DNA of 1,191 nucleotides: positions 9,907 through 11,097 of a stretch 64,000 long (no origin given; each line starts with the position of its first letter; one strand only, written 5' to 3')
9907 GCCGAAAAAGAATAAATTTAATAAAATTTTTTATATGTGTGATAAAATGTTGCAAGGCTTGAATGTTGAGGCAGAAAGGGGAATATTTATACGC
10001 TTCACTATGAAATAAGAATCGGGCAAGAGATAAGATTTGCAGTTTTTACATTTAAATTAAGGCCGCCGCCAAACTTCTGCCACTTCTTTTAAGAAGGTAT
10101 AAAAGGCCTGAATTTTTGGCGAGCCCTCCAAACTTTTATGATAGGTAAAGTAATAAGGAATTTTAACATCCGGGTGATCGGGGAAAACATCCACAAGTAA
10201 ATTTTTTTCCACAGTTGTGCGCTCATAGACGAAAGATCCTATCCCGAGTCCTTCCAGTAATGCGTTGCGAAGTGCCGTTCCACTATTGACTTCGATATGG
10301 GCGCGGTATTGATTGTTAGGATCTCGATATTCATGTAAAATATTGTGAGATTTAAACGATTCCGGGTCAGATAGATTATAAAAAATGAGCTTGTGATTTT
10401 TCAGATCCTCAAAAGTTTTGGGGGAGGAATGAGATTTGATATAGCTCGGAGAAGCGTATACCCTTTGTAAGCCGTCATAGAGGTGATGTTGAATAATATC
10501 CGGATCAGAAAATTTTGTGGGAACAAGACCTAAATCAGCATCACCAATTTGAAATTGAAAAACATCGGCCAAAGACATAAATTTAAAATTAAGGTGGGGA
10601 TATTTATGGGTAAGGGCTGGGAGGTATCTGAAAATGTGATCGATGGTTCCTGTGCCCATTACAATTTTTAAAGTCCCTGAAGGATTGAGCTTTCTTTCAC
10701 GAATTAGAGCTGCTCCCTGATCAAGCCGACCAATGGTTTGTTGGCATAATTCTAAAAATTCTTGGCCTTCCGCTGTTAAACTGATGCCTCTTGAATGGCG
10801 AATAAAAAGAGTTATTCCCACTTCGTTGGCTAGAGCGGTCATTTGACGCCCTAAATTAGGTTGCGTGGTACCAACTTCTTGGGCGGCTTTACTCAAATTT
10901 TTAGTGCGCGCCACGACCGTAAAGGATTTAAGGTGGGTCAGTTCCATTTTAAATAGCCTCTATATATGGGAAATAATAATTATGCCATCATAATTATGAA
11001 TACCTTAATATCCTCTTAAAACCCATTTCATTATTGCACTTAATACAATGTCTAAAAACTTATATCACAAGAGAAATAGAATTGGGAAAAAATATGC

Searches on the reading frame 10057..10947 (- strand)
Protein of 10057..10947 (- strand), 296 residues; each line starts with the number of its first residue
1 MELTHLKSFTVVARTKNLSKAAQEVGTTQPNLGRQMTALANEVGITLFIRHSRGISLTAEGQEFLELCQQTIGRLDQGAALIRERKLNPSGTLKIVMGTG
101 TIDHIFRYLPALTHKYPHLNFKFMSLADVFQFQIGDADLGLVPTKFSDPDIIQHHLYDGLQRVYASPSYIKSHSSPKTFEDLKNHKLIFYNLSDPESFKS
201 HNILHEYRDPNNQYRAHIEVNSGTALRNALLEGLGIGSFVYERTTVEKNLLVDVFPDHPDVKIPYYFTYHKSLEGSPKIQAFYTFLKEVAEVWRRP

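Call 5: search_protein_families(library=pfam, proteins=[window:10057-10947:-])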
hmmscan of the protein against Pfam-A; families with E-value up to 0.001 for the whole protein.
window:10057-10947:- (296 aa): 2 families
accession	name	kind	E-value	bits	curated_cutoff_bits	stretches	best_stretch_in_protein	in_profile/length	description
PF03466.25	LysR_substrate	-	1e-20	74.4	28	1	89-290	4-208/209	LysR substrate binding domain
PF00126.33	HTH_1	-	2e-17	63.3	26.6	1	3-62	1-60/60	Bacterial regulatory helix-turn-helix protein, lysR family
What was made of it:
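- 10057..10947 (-): LysR-type transcriptional regulator (296 aa), the only conserved neighbour of the sORF family. Pfam HTH_1 plus LysR_substrate (call 5).
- Checked: A LysR gene (10947..10057) lies downstream on the same strand (call 5).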

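Call 12: find_encoding_contigs(protein=window:10057-10947:-, flank=3000, max_places=10)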
Protein window:10057-10947:- (296 aa): 18 contigs read that carry it; 9 places shown.
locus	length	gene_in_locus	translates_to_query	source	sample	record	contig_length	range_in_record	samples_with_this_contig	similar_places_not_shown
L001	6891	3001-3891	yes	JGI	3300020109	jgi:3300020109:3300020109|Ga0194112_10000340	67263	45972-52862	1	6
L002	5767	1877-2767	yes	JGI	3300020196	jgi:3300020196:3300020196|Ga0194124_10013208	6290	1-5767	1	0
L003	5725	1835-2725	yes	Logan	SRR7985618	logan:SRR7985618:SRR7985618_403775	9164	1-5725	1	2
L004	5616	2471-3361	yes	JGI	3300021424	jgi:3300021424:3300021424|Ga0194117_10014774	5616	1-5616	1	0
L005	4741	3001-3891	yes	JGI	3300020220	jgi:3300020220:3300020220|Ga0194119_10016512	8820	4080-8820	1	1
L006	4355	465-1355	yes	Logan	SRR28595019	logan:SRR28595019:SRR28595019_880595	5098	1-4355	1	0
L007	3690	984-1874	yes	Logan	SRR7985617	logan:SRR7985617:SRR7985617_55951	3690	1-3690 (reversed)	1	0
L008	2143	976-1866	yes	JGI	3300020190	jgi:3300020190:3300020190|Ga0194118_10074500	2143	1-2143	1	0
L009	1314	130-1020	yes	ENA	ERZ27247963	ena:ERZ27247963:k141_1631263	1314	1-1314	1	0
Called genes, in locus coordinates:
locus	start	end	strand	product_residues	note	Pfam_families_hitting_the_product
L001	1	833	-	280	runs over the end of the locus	PF23023:Anti-Pycsar_Apyc1, PF12706:Lactamase_B_2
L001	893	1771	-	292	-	PF04542:Sigma70_r2, PF04545:Sigma70_r4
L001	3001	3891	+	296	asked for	PF00126:HTH_1, PF03466:LysR_substrate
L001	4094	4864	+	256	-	PF13505:OMP_b-brl, PF03797:Autotransporter (weak)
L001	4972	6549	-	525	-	-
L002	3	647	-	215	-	?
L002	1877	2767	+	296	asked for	PF00126:HTH_1, PF03466:LysR_substrate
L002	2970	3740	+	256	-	PF13505:OMP_b-brl, PF03797:Autotransporter (weak)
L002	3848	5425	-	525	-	-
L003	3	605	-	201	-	?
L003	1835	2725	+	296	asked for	PF00126:HTH_1, PF03466:LysR_substrate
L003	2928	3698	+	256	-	PF13505:OMP_b-brl, PF03797:Autotransporter (weak)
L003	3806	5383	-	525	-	-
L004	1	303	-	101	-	?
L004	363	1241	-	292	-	PF04542:Sigma70_r2, PF04545:Sigma70_r4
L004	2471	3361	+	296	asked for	PF00126:HTH_1, PF03466:LysR_substrate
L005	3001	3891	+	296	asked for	PF00126:HTH_1, PF03466:LysR_substrate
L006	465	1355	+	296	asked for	PF00126:HTH_1, PF03466:LysR_substrate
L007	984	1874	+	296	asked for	PF00126:HTH_1, PF03466:LysR_substrate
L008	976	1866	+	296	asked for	PF00126:HTH_1, PF03466:LysR_substrate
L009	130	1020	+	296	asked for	PF00126:HTH_1, PF03466:LysR_substrate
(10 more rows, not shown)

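Call 18: find_homologous_proteins(query=window:10057-10947:-, max_evalue=1e-40)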
Query window:10057-10947:- (296 aa): 105 proteins with E <= 1e-40 among 1043 candidates.
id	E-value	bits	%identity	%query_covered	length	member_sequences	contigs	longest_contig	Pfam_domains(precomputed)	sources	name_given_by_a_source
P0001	1.1e-197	673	100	100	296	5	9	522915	PF00126.34,PF03466.26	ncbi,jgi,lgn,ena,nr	ncbi:MAG: LysR family transcriptional regulator [Alphaproteobacteria bacterium]|nr:LysR family trans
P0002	4.8e-174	595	89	100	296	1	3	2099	PF00126.34,PF03466.26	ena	-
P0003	1.7e-160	551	79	100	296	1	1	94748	PF00126.34,PF03466.26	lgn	-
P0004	8.9e-151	519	76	100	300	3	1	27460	PF00126.34,PF03466.26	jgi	jgi:DNA-binding transcriptional LysR family regulator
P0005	2.1e-143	495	73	100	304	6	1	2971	PF00126.34,PF03466.26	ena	-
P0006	3.9e-141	487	72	100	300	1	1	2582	PF00126.34,PF03466.26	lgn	-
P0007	1.1e-138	479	71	100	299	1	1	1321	PF00126.34,PF03466.26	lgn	-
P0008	4.5e-123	428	64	100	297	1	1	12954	PF00126.34,PF03466.26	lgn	-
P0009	2.2e-118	413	63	100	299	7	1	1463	PF00126.34,PF03466.26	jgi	jgi:DNA-binding transcriptional LysR family regulator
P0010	4.5e-106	372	55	100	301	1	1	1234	PF00126.34,PF03466.26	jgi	jgi:DNA-binding transcriptional LysR family regulator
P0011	4.2e-105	369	56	99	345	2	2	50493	PF00126.34,PF27070.1,PF03466.26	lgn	-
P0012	2.2e-104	367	56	100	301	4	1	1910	PF00126.34,PF03466.26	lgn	-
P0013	1.0e-103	364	56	100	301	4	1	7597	PF00126.34,PF03466.26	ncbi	-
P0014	1.2e-101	358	55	98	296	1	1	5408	PF00126.34,PF03466.26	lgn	-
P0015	1.8e-101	357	55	99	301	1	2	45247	PF00126.34,PF03466.26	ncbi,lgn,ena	-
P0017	6.5e-101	355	56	100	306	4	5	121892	PF00126.34,PF03466.26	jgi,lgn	-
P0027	3.1e-97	343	52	99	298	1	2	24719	PF00126.34,PF03466.26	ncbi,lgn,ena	-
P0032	1.4e-95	338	52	99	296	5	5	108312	PF00126.34,PF03466.26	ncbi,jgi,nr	ncbi:MAG: LysR family transcriptional regulator [Alphaproteobacteria bacterium]|jgi:DNA-binding tran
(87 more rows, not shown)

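Call 19: find_encoding_contigs(protein=P0003, flank=4000, max_places=2)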
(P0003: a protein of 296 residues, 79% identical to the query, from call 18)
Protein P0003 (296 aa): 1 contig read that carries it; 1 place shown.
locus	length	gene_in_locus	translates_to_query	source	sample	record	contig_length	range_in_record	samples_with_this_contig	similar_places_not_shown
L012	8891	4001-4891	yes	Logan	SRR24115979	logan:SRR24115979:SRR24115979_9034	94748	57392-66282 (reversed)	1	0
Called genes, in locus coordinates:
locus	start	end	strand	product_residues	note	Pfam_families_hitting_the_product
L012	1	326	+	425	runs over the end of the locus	PF00083:Sugar_tr, PF07690:MFS_1, PF13347:MFS_2, PF00083:Sugar_tr, PF07690:MFS_1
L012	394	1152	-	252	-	-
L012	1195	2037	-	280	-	PF23023:Anti-Pycsar_Apyc1, PF00753:Lactamase_B (weak), PF12706:Lactamase_B_2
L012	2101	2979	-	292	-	PF04542:Sigma70_r2, PF04545:Sigma70_r4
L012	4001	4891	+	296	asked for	PF00126:HTH_1, PF03466:LysR_substrate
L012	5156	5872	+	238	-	PF13505:OMP_b-brl, PF03797:Autotransporter (faint), PF19089:DUF5777 (faint)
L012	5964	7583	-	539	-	-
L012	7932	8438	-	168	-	PF02559:CarD_TRCF_RID, PF21095:CarD_C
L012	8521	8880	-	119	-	PF12797:Fer4_2 (faint), PF12837:Fer4_6 (faint), PF13237:Fer4_10 (weak), PF12838:Fer4_7 (weak), PF13187:Fer4_9 (weak), PF13484:Fer4_16 (faint), PF00037:Fer4 (weak), PF11953:DUF3470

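Call 20: find_encoding_contigs(protein=P0004, flank=4000, max_places=2)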
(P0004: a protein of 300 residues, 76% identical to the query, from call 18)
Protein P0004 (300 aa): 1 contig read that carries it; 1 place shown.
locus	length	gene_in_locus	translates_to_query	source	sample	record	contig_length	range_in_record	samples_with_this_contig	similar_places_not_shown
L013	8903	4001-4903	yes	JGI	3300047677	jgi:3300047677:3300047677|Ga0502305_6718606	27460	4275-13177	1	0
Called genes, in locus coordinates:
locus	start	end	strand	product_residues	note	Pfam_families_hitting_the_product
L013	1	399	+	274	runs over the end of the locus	PF14805:THDPS_N_2, PF25087:GMPPB_C (faint), PF25084:LbH_EIF2B, PF00132:Hexapep, PF14602:Hexapep_2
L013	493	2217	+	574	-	PF00664:ABC_membrane, PF02463:SMC_N (faint), PF00005:ABC_tran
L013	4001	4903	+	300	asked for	PF00126:HTH_1, PF03466:LysR_substrate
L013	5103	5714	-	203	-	PF02698:DUF218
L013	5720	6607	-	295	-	PF02687:FtsX (weak)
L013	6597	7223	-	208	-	PF00005:ABC_tran, PF13304:AAA_21 (weak)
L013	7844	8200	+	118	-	PF06123:CreD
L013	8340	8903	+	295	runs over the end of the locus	PF06123:CreD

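Call 21: find_encoding_contigs(protein=P0008, flank=4000, max_places=2)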
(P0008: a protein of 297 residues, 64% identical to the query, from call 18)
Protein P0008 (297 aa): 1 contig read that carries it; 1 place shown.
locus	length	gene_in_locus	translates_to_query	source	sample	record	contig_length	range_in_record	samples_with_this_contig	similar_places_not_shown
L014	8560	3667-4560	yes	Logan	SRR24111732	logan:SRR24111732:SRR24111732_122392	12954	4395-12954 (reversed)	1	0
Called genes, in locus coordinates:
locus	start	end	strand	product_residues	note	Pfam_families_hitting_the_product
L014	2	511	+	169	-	?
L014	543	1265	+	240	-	PF02527:GidB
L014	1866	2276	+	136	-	PF00583:Acetyltransf_1, PF13673:Acetyltransf_10, PF13508:Acetyltransf_7, PF14542:Acetyltransf_CG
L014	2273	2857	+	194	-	PF00300:His_Phos_1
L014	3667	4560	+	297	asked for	PF00126:HTH_1, PF03466:LysR_substrate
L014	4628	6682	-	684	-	PF11412:DsbD_N, PF02683:DsbD_TM, PF13899:Thioredoxin_7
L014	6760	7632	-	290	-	PF00140:Sigma70_r1_2 (weak), PF04542:Sigma70_r2, PF04545:Sigma70_r4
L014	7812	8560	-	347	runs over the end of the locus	PF00579:tRNA-synt_1b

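Call 22: find_encoding_contigs(protein=P0002, flank=4000, max_places=3)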
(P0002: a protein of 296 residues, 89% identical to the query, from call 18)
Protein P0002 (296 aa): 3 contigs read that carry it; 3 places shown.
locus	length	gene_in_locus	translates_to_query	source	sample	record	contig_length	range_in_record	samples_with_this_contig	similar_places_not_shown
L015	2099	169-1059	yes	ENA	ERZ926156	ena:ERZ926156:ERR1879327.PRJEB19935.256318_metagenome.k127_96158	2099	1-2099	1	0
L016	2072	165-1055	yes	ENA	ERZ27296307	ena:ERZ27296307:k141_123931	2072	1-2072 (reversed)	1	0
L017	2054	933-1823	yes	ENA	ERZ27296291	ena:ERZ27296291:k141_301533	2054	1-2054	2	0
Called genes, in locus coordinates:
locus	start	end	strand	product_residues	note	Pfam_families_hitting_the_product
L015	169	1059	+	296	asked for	PF00126:HTH_1, PF03466:LysR_substrate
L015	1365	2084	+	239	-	PF13505:OMP_b-brl, PF03797:Autotransporter, PF01389:OmpA_membrane (weak)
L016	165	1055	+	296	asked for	PF00126:HTH_1, PF03466:LysR_substrate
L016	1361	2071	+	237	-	?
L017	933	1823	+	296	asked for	PF00126:HTH_1, PF03466:LysR_substrate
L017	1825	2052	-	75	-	?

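Call 28: find_encoding_contigs(protein=P0005, flank=3000, max_places=2)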
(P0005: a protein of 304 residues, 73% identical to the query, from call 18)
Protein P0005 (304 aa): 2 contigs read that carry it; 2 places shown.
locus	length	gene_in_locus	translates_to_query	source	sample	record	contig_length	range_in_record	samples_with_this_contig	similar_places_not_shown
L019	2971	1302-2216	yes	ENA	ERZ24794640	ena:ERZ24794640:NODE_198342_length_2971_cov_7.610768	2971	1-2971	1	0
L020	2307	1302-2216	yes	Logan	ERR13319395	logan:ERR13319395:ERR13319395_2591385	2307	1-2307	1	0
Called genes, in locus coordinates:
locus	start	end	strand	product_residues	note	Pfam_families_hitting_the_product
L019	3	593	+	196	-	?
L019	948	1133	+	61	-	-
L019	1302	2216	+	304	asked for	PF00126:HTH_1, PF03466:LysR_substrate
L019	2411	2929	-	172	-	-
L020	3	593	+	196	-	?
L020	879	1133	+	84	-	-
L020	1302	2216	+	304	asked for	PF00126:HTH_1, PF03466:LysR_substrate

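Call 29: find_encoding_contigs(protein=P0006, flank=3000, max_places=2)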
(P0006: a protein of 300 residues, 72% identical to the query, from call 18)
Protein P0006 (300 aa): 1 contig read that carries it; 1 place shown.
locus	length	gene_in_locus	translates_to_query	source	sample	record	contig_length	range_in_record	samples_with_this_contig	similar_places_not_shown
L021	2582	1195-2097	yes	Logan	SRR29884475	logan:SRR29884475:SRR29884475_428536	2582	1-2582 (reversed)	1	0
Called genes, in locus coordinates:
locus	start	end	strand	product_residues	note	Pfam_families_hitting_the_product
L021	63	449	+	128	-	PF02033:RBFA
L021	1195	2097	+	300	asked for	PF00126:HTH_1, PF03466:LysR_substrate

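Call 30: find_encoding_contigs(protein=P0017, flank=4000, max_places=3)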
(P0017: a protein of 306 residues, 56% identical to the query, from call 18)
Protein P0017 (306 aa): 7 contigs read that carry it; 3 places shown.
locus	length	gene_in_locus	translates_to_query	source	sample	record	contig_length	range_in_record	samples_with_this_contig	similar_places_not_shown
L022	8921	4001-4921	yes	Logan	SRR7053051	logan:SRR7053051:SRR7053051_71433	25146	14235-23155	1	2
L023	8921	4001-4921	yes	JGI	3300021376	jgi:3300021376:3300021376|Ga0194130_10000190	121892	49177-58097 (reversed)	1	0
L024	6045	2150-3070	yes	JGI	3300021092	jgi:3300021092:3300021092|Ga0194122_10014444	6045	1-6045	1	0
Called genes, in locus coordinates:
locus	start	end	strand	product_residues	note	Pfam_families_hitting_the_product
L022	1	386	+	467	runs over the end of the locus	PF00675:Peptidase_M16, PF05193:Peptidase_M16_C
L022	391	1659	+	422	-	PF00342:PGI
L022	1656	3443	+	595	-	PF02518:HATPase_c, PF13589:HATPase_c_3, PF01119:DNA_mis_repair, PF08676:MutL_C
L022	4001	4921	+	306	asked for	PF00126:HTH_1, PF03466:LysR_substrate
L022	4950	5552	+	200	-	PF03232:COQ7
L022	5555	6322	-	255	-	-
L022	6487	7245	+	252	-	PF01255:Prenyltransf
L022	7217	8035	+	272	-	PF01148:CTP_transf_1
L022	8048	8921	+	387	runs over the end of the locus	PF02670:DXP_reductoisom, PF08436:DXP_redisom_C, PF13288:DXPR_C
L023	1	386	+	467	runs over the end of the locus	PF00675:Peptidase_M16, PF05193:Peptidase_M16_C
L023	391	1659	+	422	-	PF00342:PGI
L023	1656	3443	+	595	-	PF02518:HATPase_c, PF13589:HATPase_c_3, PF01119:DNA_mis_repair, PF08676:MutL_C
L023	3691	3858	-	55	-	-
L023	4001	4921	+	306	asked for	PF00126:HTH_1, PF03466:LysR_substrate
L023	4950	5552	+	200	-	PF03232:COQ7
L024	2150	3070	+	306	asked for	PF00126:HTH_1, PF03466:LysR_substrate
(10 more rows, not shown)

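Call 31: find_encoding_contigs(protein=P0011, flank=4000, max_places=2)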
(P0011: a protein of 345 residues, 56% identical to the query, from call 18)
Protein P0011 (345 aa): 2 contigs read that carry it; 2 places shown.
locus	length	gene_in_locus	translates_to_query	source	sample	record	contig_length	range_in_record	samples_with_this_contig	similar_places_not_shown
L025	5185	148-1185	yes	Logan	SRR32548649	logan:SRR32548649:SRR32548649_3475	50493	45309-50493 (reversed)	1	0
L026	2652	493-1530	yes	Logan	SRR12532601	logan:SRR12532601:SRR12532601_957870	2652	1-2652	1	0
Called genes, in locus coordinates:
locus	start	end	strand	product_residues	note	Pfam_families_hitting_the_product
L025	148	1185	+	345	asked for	PF00126:HTH_1, PF03466:LysR_substrate, PF27070:HTH_Rpn_C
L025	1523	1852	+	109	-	PF00583:Acetyltransf_1, PF13673:Acetyltransf_10 (weak), PF13508:Acetyltransf_7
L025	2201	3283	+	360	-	PF00364:Biotin_lipoyl (faint), PF25917:BSH_RND (weak), PF25919:BSH_CusB (weak), PF25973:BSH_CzcB (weak), PF25967:RND-MFP_C (weak), PF25975:CzcB_C (weak), PF25989:YknX_C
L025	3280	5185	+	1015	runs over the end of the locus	PF00873:ACR_tran, PF03176:MMPL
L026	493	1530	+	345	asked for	PF00126:HTH_1, PF03466:LysR_substrate, PF27070:HTH_Rpn_C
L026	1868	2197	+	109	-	PF00583:Acetyltransf_1, PF13673:Acetyltransf_10 (weak), PF13508:Acetyltransf_7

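Call 33: search_protein_families(library=ncbifam, proteins=[window:10057-10947:-], max_evalue=0.00001)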
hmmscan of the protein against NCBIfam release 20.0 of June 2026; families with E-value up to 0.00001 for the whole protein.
window:10057-10947:- (296 aa): 46 families (the best 25 are shown)
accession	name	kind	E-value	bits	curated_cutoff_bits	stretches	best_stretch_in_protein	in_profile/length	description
NF040888.1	trans_reg_YafC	equivalog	3.6e-33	114.7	470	1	5-288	7-291/293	DNA-binding transcriptional regulator YafC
NF008352.0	PRK11139.1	subfamily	1.3e-28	99.9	288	1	3-290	8-292/305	transcriptional regulator GcvA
TIGR03418.1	chol_sulf_TF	equivalog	2.7e-25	89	324.8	1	2-287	2-289/291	choline sulfate utilization transcriptional regulator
NF040786.1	LysR_Sec_metab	equivalog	8.9e-25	87.3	250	1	1-289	1-297/298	selenium metabolism-associated LysR family transcriptional regulator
NF007491.0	PRK10086.1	equivalog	7.1e-23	80.9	316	1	2-290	18-309/313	DNA-binding transcriptional regulator DsdC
NF045775.1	acetoin_reg_AlsR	exception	1.7e-21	77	430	1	1-189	1-193/290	acetoin biosynthesis transcriptional regulator AlsR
TIGR03339.1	phn_lysR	subfamily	1.5e-20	73.6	341.1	1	6-283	2-276/279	aminoethylphosphonate catabolism associated LysR family transcriptional regulator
NF053705.1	TransRegGltCGpos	equivalog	2.2e-19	69.8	350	1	1-289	1-292/300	glutamate biosynthesis transcriptional regulator GltC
NF007385.0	PRK09906.1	equivalog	1.1e-18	67.4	356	1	1-189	1-192/296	DNA-binding transcriptional regulator HcaR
NF007315.1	PRK09801.1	equivalog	9.4e-17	60.9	398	1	6-288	11-294/301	L-tartrate utilization transcriptional activator TtdR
NF047354.1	trans_reg_GltC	equivalog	3.6e-16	59.6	300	1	1-108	1-108/290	glutamate biosynthesis transcriptional regulator GltC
TIGR02424.1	TF_pcaQ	equivalog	9.1e-16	57.6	303.8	1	3-125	5-128/300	pca operon transcription factor PcaQ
NF008722.0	PRK11716.1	equivalog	1.3e-15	57.2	246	1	1-124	1-125/293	HTH-type transcriptional activator IlvY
TIGR02036.1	dsdC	equivalog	1e-14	54.3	352.4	1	2-287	9-298/302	DNA-binding transcriptional regulator DsdC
NF040709.1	benzoate_BenM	exception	1.7e-14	53.8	600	1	1-206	1-213/299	benzoate utilization transcription regulator BenM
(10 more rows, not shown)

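Call 54: search_solved_structures(query=window:10057-10947:-, max_evalue=1e-10)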
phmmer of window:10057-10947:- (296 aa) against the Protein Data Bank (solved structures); distinct sequences matched with E-value up to 1e-10: 11.
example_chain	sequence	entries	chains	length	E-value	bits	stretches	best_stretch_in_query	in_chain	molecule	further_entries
9hh1_A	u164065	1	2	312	3e-29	105.2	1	5-293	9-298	Transcriptional regulator, LysR family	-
3hhg_A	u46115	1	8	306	6.3e-22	81.2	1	6-288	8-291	Transcriptional regulator, LysR family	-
2h99_A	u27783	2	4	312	2.4e-15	59.5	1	1-289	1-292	HTH-type transcriptional regulator benM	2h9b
3k1m_A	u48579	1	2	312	3.3e-15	59.1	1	1-289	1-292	HTH-type transcriptional regulator benM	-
3k1n_A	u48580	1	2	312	6.7e-15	58.1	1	1-289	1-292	HTH-type transcriptional regulator benM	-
3k1p_A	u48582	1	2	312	7.3e-15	58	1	1-289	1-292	HTH-type transcriptional regulator benM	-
5y2v_A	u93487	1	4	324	2e-14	56.6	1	3-249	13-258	Rubisco operon transcriptional regulator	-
3hhf_B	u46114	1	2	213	6.2e-14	54.9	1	89-288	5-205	Transcriptional regulator, LysR family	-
3szp_A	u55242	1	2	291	1.7e-12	50.2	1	2-285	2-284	Transcriptional regulator, LysR family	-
8y6u_H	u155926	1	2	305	2.2e-12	49.9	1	3-286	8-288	Glycine cleavage system transcriptional activator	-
3t1b_A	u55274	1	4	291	2.9e-12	49.4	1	2-285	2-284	Transcriptional regulator, LysR family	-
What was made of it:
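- Closest known: LTTR plus adjacent sRNA pairs in enterobacteria. Same: GcvA is among the better NCBIfam and PDB hits of this LysR, far below the family cutoff (calls 33, 54).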

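Call 56: search_solved_structures(query=window:10057-10947:-, max_evalue=1e-25, show_alignments=1)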
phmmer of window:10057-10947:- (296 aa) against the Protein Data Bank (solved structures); distinct sequences matched with E-value up to 1e-25: 1.
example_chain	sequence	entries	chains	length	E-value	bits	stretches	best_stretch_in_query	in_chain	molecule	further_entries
9hh1_A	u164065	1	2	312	3e-29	105.2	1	5-293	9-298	Transcriptional regulator, LysR family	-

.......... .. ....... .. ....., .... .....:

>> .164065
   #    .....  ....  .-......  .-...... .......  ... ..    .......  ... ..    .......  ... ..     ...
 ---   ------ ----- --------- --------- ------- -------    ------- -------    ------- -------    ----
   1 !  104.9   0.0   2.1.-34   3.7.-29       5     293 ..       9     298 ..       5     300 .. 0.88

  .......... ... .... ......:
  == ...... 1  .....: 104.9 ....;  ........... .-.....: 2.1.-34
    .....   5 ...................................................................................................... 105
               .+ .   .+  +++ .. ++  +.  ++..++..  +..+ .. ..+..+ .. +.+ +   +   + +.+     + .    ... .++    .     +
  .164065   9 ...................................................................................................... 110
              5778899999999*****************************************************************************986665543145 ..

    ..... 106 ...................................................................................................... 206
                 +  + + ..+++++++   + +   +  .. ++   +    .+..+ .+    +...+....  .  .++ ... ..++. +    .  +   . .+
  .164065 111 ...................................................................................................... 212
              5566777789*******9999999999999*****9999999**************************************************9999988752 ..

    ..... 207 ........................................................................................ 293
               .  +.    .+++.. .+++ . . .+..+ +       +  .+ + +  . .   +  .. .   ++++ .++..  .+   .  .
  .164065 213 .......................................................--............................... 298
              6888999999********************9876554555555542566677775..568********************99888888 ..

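Call 59: find_encoding_contigs(protein=P0014, flank=3000, max_places=2)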
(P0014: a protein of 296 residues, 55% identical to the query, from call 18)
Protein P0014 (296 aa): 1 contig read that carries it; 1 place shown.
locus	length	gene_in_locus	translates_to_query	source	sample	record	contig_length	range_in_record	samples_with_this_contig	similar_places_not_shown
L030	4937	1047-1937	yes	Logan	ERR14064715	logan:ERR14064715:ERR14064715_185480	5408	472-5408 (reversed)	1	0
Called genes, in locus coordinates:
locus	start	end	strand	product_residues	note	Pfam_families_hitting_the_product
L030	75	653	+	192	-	PF07894:SACK1 (faint), PF13091:PLDc_2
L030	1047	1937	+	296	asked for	PF00126:HTH_1, PF03466:LysR_substrate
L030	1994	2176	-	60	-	-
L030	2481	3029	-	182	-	-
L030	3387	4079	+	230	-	-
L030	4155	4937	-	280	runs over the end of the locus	-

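Call 60: find_encoding_contigs(protein=P0027, flank=3000, max_places=2)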
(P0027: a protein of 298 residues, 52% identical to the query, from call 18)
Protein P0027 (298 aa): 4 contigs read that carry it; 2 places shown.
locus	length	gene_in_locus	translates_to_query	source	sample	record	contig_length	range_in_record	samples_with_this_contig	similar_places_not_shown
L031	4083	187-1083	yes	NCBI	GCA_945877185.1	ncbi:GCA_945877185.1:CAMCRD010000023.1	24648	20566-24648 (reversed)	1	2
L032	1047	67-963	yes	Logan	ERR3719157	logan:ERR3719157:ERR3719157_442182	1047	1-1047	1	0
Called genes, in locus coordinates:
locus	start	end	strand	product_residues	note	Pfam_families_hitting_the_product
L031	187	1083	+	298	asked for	PF00126:HTH_1, PF03466:LysR_substrate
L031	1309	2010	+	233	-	PF00596:Aldolase_II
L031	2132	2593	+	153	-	PF00364:Biotin_lipoyl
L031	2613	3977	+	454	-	PF00289:Biotin_carb_N, PF02786:CPSase_L_D2, PF02222:ATP-grasp, PF07478:Dala_Dala_lig_C, PF02785:Biotin_carb_C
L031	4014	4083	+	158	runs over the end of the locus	PF14588:YjgF_endoribonc, PF01042:Ribonuc_L-PSP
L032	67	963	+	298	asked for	PF00126:HTH_1, PF03466:LysR_substrate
